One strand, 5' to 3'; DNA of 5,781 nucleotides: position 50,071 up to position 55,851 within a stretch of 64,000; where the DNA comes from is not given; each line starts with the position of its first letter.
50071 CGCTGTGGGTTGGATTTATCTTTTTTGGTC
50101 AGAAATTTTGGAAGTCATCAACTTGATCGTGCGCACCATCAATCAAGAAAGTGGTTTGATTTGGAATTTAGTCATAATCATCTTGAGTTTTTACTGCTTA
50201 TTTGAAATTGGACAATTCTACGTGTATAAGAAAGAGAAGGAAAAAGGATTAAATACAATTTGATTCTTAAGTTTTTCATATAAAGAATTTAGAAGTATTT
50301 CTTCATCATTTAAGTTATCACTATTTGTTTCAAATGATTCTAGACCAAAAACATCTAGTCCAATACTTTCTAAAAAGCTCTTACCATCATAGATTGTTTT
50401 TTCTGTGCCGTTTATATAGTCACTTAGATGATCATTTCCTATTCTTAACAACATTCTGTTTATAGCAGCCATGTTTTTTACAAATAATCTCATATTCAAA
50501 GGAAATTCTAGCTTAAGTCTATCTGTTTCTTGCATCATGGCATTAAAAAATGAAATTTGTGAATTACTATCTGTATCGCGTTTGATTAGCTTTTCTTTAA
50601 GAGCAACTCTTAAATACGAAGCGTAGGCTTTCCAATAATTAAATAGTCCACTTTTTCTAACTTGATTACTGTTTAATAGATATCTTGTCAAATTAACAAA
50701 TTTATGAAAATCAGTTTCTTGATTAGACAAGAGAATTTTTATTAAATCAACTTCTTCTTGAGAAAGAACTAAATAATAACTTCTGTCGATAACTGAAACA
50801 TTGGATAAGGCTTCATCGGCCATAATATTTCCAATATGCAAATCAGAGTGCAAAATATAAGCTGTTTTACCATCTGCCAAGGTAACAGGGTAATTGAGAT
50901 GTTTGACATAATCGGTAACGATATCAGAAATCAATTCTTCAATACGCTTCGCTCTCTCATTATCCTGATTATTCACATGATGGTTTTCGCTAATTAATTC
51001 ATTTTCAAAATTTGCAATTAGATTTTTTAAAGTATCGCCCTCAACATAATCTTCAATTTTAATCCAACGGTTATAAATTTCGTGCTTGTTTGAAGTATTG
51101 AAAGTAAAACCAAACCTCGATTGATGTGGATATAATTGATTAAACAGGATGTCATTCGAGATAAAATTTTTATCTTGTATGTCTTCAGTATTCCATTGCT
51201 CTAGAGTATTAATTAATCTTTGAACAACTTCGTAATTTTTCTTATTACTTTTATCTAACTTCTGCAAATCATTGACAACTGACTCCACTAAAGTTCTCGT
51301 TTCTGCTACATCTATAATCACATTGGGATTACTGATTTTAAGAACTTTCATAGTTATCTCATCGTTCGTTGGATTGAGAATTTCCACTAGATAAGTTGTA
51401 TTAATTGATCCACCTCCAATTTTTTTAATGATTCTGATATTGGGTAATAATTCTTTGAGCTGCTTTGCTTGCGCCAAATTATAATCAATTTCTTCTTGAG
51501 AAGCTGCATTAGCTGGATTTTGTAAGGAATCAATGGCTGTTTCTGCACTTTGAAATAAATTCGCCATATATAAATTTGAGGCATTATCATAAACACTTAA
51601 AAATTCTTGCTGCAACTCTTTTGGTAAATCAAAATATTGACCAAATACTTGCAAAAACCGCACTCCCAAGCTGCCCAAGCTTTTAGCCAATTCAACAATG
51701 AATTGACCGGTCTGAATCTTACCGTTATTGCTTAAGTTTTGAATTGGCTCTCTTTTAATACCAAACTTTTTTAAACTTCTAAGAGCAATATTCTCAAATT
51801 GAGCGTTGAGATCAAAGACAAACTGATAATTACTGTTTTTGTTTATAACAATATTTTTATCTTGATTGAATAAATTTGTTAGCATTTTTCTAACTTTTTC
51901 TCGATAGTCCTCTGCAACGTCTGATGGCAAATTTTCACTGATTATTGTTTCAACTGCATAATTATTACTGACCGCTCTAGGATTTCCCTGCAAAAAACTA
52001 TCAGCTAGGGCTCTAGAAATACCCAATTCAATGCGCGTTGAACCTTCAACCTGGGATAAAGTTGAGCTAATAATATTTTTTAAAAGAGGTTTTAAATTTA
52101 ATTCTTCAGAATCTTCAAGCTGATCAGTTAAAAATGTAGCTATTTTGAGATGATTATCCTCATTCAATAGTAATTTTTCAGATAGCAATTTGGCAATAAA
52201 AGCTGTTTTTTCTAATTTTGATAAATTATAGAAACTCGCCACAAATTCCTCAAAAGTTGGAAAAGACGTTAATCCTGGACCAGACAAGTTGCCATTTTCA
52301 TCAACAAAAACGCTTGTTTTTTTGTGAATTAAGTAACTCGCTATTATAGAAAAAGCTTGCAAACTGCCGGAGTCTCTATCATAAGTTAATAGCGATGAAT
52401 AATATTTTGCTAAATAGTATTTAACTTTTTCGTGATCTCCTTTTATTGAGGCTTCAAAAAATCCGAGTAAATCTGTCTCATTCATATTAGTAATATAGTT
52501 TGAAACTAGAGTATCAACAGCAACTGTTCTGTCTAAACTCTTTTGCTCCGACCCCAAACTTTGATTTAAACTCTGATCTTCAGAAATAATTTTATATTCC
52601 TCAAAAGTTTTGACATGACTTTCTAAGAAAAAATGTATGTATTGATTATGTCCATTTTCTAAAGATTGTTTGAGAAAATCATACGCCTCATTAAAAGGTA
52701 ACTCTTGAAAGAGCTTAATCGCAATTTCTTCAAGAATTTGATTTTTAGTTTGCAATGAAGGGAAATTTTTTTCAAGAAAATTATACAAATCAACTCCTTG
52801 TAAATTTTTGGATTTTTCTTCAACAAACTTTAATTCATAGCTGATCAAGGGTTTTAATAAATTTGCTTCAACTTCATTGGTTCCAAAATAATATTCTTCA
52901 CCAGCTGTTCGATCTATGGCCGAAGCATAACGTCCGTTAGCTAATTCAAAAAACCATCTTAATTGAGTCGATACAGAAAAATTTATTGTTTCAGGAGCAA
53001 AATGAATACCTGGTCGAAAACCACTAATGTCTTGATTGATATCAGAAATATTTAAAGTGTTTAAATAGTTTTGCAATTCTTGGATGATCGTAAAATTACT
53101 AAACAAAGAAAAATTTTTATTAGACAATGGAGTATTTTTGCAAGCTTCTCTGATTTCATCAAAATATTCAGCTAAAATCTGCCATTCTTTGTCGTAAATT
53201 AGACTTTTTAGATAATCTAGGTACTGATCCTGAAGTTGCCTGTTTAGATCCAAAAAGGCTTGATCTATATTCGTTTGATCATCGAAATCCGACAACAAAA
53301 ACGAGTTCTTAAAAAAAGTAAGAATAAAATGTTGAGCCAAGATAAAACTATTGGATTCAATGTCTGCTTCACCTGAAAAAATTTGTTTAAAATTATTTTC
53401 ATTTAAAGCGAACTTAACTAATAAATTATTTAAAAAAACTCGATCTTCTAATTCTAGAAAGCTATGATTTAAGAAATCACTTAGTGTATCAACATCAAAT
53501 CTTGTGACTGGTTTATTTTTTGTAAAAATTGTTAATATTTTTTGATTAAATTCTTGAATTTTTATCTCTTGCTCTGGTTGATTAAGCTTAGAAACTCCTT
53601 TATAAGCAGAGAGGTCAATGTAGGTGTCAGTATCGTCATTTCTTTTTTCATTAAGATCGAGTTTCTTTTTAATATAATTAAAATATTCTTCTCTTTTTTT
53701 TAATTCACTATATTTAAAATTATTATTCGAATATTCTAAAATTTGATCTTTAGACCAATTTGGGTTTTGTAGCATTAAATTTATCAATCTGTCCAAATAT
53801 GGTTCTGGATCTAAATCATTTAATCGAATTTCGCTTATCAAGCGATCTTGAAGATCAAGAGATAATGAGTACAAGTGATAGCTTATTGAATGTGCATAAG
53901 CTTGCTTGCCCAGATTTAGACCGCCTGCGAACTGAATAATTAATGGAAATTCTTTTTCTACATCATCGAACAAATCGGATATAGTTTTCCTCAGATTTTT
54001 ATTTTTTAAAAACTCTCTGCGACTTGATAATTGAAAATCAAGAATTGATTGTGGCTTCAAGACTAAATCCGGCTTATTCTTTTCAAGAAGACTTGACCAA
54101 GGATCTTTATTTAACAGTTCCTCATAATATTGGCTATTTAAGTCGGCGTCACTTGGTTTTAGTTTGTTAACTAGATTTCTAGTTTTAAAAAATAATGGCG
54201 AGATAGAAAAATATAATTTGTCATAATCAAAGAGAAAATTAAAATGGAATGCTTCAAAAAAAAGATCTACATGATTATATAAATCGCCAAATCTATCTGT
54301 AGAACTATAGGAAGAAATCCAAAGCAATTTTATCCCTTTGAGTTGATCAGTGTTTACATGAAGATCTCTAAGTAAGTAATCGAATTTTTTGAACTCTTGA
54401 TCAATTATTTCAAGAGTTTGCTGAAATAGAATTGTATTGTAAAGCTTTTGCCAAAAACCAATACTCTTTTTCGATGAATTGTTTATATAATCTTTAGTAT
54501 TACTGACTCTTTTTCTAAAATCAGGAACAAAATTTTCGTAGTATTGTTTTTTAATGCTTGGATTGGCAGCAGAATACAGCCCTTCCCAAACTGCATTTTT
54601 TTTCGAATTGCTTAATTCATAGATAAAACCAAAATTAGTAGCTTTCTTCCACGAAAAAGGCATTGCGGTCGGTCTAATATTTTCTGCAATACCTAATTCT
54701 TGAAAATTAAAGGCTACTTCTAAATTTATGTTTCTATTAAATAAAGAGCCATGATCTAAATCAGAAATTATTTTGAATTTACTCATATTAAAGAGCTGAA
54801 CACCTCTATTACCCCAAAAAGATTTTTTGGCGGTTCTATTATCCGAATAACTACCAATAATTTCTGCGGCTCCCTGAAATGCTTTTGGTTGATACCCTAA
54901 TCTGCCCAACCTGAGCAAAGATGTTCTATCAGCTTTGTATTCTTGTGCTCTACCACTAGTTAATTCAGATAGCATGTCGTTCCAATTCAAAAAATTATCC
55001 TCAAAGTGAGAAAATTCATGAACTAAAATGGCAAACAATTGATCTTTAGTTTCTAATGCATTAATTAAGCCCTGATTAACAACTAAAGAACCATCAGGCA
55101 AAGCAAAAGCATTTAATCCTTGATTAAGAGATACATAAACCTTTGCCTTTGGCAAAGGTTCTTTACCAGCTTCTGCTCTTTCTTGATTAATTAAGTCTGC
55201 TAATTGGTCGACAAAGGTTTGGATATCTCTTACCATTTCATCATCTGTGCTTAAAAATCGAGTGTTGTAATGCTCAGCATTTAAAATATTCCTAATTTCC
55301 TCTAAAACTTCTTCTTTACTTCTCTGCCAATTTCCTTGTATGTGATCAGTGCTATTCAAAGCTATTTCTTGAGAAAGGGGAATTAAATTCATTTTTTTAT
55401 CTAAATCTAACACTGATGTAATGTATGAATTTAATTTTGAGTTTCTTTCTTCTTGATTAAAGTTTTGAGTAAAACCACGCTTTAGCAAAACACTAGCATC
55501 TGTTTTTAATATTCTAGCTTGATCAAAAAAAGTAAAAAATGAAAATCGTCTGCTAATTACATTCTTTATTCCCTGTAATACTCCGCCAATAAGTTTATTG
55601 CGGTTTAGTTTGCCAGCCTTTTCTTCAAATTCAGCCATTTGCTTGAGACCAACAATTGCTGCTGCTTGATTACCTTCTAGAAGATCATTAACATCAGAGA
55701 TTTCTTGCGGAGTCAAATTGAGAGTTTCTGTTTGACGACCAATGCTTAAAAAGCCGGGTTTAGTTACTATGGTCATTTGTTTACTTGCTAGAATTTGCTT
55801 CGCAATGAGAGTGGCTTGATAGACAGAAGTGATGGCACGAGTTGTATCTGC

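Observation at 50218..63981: Giant (>=4587 aa) single-ORF signalling protein combining FHA, PPP phosphatase, zincin motifs and an ABC1/UbiB kinase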

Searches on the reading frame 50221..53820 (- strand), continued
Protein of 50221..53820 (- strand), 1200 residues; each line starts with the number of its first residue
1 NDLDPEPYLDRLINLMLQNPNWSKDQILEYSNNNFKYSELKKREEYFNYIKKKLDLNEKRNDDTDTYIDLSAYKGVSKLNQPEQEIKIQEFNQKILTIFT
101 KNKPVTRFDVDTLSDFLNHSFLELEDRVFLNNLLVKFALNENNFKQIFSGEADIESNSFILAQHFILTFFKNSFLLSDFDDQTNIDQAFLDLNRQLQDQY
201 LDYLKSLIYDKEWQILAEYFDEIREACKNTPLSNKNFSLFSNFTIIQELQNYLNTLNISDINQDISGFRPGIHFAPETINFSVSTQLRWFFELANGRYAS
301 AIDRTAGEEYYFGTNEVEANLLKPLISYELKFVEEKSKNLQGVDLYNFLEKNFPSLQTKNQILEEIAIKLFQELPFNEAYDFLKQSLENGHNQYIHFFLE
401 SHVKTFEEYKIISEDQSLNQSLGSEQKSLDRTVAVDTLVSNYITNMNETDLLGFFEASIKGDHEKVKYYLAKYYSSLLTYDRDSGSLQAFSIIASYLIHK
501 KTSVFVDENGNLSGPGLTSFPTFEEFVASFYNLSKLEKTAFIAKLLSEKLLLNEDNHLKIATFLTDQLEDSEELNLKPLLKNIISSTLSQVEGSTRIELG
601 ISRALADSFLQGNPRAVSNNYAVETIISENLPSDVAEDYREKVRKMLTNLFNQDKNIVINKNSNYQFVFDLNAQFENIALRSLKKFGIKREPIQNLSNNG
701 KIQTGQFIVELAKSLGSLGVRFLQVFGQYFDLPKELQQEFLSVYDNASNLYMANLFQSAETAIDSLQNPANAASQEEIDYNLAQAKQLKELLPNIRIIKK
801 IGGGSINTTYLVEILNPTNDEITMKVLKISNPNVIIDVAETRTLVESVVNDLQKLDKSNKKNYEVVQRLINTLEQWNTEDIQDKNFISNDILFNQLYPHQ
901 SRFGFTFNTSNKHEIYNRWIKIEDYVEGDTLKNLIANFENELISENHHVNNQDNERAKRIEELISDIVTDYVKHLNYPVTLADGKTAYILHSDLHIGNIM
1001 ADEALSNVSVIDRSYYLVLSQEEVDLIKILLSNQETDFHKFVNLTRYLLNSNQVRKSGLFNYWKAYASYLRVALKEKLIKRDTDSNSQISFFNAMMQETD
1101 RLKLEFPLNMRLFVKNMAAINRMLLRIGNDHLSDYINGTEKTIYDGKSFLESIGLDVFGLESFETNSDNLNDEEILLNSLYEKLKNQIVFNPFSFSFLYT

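Call 63: find_encoding_contigs(protein=P0003, flank=3000, max_places=3)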
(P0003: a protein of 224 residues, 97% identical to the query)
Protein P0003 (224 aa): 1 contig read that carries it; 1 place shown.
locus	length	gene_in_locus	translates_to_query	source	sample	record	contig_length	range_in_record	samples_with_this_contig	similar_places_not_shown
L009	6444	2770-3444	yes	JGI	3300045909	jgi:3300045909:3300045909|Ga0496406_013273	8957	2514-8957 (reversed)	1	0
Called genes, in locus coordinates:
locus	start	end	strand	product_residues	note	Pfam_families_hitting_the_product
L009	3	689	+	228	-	?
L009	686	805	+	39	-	-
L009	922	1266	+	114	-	PF01435:Peptidase_M48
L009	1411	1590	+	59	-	-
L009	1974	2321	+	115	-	-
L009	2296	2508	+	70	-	-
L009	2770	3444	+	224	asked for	-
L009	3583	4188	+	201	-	-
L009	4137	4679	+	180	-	-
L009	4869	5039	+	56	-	-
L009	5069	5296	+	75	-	-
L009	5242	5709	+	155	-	-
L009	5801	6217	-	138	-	-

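Call 80: find_encoding_contigs(protein=P0010, flank=10000, max_places=1)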
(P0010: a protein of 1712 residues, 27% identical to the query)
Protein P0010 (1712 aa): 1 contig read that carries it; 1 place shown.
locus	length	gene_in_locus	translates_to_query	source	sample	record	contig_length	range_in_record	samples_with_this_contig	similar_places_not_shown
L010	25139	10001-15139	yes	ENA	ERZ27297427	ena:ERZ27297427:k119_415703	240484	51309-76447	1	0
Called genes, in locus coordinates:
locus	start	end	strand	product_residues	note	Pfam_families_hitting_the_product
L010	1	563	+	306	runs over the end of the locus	-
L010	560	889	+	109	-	PF11969:DcpS_C, PF01230:HIT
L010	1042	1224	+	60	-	PF01165:Ribosomal_S21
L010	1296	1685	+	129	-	PF02130:YbeY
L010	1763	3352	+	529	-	PF13401:AAA_22 (faint), PF00004:AAA, PF07728:AAA_5 (faint), PF13177:DNA_pol3_delta2, PF12169:DNA_pol3_gamma3 (faint), PF20964:DnaX_C (weak)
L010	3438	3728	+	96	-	PF02575:YbaB_DNA_bd (weak)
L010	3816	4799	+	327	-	PF13793:Pribosyltran_N, PF00156:Pribosyltran, PF14572:Pribosyl_synth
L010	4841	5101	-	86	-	PF01541:GIY-YIG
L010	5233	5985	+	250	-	-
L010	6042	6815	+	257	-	-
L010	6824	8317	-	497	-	-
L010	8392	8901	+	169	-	-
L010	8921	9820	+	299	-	PF13793:Pribosyltran_N, PF00156:Pribosyltran, PF14572:Pribosyl_synth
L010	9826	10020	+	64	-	-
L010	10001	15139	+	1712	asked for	PF01435:Peptidase_M48 (weak)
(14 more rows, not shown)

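Call 98: search_protein_families(library=pfam, proteins=[L004:10001-23800:+], max_evalue=0.01)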
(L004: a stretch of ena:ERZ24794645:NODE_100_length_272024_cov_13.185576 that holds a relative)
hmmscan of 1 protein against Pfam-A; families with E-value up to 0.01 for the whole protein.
L004:10001-23800:+ (4600 aa): 0 families

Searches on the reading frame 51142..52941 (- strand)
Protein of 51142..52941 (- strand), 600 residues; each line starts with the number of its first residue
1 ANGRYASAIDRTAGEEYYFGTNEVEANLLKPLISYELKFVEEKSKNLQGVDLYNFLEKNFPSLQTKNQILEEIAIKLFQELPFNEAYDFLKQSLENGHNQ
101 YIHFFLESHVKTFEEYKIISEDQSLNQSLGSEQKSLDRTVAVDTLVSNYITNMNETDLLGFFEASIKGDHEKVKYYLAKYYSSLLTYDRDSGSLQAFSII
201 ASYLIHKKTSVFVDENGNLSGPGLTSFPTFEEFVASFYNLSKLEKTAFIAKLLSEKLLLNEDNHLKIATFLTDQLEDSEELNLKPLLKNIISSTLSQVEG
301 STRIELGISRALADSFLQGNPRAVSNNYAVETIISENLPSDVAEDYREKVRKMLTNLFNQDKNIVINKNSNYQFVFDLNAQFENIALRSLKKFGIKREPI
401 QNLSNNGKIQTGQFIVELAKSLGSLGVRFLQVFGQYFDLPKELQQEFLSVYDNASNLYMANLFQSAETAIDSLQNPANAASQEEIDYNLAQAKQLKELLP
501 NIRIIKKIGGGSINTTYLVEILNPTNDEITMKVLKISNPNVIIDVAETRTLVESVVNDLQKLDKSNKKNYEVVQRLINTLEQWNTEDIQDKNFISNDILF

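Call 11: search_protein_families(library=pfam, proteins=[window:51142-52941:-], max_evalue=5)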
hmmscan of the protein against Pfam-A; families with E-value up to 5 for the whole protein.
window:51142-52941:- (600 aa): 1 family
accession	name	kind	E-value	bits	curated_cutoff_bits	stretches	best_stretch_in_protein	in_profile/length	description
PF08350.17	FilR1_middle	-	0.072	13.6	27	1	292-355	6-68/128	Methanogenesis regulatory protein FilR1, middle domain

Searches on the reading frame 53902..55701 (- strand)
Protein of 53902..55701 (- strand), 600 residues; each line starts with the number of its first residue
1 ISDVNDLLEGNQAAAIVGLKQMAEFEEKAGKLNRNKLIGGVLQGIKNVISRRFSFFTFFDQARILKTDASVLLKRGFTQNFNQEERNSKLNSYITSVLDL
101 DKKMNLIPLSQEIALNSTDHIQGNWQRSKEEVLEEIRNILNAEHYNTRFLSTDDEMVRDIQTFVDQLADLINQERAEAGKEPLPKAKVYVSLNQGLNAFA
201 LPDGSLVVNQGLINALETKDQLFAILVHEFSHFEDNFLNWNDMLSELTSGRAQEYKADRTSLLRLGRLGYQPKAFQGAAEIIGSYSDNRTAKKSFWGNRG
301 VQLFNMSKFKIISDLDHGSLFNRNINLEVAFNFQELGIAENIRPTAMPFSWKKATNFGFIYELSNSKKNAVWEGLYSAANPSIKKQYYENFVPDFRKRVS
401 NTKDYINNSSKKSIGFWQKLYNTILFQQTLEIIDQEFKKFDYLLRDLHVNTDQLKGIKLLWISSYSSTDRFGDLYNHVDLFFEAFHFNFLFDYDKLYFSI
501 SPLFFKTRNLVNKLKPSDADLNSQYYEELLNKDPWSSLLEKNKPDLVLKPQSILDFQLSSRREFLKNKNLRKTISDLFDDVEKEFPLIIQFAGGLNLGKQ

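Call 11: search_protein_families(library=pfam, proteins=[window:53902-55701:-], max_evalue=5)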
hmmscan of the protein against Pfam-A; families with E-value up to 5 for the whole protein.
window:53902-55701:- (600 aa): 3 families
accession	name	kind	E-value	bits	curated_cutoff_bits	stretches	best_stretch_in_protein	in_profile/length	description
PF01435.24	Peptidase_M48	-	1.7e-13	51.3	20.3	2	174-236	13-79/186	Peptidase family M48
PF04740.18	LXG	-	0.038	14.3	26.5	1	116-175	138-197/202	LXG domain of WXG superfamily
PF06248.19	Zw10_N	-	2.4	9.2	26.3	0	216-246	6-36/93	Centromere/kinetochore Zw10 N-terminal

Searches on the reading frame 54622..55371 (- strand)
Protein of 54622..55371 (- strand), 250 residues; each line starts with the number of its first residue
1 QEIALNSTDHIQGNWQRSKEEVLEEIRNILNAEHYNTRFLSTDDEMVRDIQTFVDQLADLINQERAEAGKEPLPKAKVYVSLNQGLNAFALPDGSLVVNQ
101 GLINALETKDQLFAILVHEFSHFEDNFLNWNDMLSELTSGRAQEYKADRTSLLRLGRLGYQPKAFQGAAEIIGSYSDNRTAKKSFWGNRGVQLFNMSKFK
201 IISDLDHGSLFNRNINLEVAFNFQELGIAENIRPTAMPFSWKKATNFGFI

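Call 85: search_solved_structures(query=window:54622-55371:-, max_evalue=1, show_alignments=2)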
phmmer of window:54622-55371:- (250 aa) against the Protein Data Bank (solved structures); distinct sequences matched with E-value up to 1: 11.
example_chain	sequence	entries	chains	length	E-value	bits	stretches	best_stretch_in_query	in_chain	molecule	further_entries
3c37_A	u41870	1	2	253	0.0009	22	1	80-123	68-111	Peptidase, M48 family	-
6ait_A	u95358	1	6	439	0.027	17.2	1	79-126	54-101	Beta-barrel assembly-enhancing protease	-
6sar_A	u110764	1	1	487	0.034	16.9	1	79-126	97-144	Beta-barrel assembly-enhancing protease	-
28jq_F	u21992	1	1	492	0.035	16.9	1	79-126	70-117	Beta-barrel assembly-enhancing protease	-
28jr_F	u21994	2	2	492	0.035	16.9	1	79-126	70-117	Beta-barrel assembly-enhancing protease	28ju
28jl_F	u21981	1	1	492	0.036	16.8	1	79-126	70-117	Beta-barrel assembly-enhancing protease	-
3cqb_A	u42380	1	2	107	0.063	16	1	60-125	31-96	Probable protease htpX homolog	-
5y9h_A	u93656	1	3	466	0.12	15.1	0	128-168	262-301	SafD,Putative outer membrane protein,Putative outer membrane protein,Putative outer membra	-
7yil_A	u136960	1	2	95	0.61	12.8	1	23-83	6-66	GINS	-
6kpn_A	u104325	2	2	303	0.86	12.3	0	119-147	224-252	Chitinase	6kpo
6kpl_A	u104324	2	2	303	0.89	12.2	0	119-147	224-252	Chitinase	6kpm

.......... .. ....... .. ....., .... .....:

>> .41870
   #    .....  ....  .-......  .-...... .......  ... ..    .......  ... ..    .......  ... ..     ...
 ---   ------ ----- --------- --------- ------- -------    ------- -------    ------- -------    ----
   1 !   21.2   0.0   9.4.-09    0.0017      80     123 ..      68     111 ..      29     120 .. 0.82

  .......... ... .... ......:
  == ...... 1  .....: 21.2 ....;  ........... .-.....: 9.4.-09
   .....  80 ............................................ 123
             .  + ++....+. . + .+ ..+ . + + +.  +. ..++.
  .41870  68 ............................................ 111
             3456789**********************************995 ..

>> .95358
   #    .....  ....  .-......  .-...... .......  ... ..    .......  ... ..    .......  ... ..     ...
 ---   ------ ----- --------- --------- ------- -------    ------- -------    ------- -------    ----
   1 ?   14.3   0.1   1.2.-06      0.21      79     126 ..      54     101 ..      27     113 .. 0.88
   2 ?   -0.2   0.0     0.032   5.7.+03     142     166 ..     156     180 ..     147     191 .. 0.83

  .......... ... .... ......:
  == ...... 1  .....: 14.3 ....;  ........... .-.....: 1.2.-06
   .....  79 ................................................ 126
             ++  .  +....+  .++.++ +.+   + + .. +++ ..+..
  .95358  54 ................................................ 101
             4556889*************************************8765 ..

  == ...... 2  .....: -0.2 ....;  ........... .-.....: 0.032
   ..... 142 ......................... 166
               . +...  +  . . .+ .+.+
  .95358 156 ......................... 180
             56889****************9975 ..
